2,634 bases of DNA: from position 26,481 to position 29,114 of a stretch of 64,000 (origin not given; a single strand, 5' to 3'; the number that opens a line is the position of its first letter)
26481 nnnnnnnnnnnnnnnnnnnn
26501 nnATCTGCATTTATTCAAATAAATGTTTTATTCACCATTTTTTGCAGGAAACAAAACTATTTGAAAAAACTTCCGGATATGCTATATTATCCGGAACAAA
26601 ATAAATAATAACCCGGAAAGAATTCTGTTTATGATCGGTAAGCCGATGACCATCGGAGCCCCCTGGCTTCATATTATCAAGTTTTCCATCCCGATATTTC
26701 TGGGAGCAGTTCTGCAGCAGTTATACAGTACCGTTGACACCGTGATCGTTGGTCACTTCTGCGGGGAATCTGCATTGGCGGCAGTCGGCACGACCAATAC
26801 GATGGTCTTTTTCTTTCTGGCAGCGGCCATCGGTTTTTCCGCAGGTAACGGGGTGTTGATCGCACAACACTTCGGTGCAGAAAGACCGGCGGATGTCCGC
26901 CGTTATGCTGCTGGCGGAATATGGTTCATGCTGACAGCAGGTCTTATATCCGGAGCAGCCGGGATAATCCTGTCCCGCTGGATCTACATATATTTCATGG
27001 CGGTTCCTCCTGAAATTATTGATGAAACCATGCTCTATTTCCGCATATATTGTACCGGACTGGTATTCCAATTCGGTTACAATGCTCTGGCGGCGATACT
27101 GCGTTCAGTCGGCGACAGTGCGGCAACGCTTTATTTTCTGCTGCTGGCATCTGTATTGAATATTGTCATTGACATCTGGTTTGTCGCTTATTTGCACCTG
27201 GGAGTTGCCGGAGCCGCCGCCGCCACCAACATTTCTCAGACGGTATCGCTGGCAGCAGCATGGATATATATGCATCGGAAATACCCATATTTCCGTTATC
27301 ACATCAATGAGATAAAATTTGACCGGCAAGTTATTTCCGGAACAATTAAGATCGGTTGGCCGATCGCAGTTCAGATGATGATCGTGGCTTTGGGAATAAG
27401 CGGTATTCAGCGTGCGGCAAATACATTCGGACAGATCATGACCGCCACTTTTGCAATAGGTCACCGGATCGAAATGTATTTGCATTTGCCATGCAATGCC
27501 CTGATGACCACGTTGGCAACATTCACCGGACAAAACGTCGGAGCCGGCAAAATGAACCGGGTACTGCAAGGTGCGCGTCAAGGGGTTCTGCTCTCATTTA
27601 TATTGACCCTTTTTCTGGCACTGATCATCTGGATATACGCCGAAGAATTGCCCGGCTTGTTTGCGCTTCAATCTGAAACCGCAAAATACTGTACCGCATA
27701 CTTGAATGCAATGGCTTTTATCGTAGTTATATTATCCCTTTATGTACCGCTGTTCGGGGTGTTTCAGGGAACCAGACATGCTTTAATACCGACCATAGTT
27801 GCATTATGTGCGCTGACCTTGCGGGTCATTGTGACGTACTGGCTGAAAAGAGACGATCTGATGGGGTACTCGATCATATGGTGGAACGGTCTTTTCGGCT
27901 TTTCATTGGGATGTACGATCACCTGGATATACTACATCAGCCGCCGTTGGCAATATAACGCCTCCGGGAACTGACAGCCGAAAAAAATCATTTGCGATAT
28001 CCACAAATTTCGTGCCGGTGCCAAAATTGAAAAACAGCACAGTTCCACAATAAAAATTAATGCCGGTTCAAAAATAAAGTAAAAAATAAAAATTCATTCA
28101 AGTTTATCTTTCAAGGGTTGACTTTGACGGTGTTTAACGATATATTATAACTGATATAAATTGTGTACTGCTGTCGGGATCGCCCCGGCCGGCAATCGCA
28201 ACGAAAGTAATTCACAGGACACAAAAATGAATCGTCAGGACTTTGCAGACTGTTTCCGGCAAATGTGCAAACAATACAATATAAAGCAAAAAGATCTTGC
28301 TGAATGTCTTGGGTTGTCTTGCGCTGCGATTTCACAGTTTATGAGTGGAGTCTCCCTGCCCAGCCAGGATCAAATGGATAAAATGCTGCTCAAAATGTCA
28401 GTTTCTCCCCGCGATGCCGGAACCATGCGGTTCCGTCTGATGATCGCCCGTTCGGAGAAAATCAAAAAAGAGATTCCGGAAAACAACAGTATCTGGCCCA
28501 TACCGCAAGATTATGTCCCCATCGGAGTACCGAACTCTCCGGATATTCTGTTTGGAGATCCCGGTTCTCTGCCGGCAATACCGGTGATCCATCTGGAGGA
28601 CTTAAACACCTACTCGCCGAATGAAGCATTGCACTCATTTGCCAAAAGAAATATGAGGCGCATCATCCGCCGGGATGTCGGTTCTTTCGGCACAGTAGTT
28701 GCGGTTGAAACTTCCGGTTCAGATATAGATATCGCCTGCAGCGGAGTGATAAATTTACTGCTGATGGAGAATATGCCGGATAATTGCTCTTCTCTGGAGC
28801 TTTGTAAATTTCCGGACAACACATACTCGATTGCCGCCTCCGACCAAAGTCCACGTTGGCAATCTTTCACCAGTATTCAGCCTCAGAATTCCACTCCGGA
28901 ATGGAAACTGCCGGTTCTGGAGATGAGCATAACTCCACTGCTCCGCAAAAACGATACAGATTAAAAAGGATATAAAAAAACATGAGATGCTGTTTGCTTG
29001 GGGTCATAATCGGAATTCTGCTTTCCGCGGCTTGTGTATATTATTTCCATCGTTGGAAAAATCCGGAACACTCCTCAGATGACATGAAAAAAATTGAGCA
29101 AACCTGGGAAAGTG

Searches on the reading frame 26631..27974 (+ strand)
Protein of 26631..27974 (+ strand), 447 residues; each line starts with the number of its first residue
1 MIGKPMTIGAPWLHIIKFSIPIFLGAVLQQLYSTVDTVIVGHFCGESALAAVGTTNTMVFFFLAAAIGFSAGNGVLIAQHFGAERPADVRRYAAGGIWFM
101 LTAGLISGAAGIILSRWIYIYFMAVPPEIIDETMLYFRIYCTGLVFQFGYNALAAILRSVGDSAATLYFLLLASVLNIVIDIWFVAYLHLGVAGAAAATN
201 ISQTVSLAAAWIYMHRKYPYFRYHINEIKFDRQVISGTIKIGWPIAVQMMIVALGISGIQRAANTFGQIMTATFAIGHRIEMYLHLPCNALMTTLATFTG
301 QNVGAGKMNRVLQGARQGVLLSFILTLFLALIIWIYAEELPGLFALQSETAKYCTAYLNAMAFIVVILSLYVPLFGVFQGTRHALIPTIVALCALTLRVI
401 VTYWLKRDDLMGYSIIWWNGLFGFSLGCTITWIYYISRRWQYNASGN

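Call 6: search_protein_families(library=pfam, proteins=[window:26631-27974:+], max_evalue=0.001)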
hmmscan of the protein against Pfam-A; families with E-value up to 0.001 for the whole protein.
window:26631-27974:+ (447 aa): 1 family
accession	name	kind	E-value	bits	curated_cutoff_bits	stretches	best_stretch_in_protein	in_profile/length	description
PF01554.23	MatE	-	1.4e-47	161.8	24.9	2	21-182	1-160/161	MatE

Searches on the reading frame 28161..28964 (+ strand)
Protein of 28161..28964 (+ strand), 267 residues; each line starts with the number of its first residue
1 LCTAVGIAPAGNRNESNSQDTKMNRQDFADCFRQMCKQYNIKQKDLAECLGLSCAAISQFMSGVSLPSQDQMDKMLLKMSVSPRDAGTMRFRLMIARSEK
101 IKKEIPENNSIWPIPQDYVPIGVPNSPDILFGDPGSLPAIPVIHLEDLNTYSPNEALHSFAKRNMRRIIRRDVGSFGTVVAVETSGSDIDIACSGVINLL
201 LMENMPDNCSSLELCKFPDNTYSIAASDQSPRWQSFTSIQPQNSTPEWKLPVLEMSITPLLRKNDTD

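Call 6: search_protein_families(library=pfam, proteins=[window:28161-28964:+], max_evalue=0.001)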
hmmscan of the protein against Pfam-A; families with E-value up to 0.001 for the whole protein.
window:28161-28964:+ (267 aa): 1 family
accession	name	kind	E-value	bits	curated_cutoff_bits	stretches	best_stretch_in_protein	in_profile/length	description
PF01381.28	HTH_3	-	4.8e-05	23.7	23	1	33-83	2-52/55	Helix-turn-helix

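Call 62: search_protein_families(library=pfam, proteins=[window:28161-28964:+], max_evalue=0.01)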
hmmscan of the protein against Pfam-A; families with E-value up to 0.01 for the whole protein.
window:28161-28964:+ (267 aa): 3 families
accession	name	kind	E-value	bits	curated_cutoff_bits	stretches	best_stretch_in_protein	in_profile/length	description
PF01381.28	HTH_3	-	4.8e-05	23.7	23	1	33-83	2-52/55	Helix-turn-helix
PF17762.8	HTH_ParB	-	0.0037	17.8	22.6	1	27-84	7-62/102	ParB HTH domain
PF13443.12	HTH_26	-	0.009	16.7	22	0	33-63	3-33/63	Cro/C1-type HTH DNA-binding domain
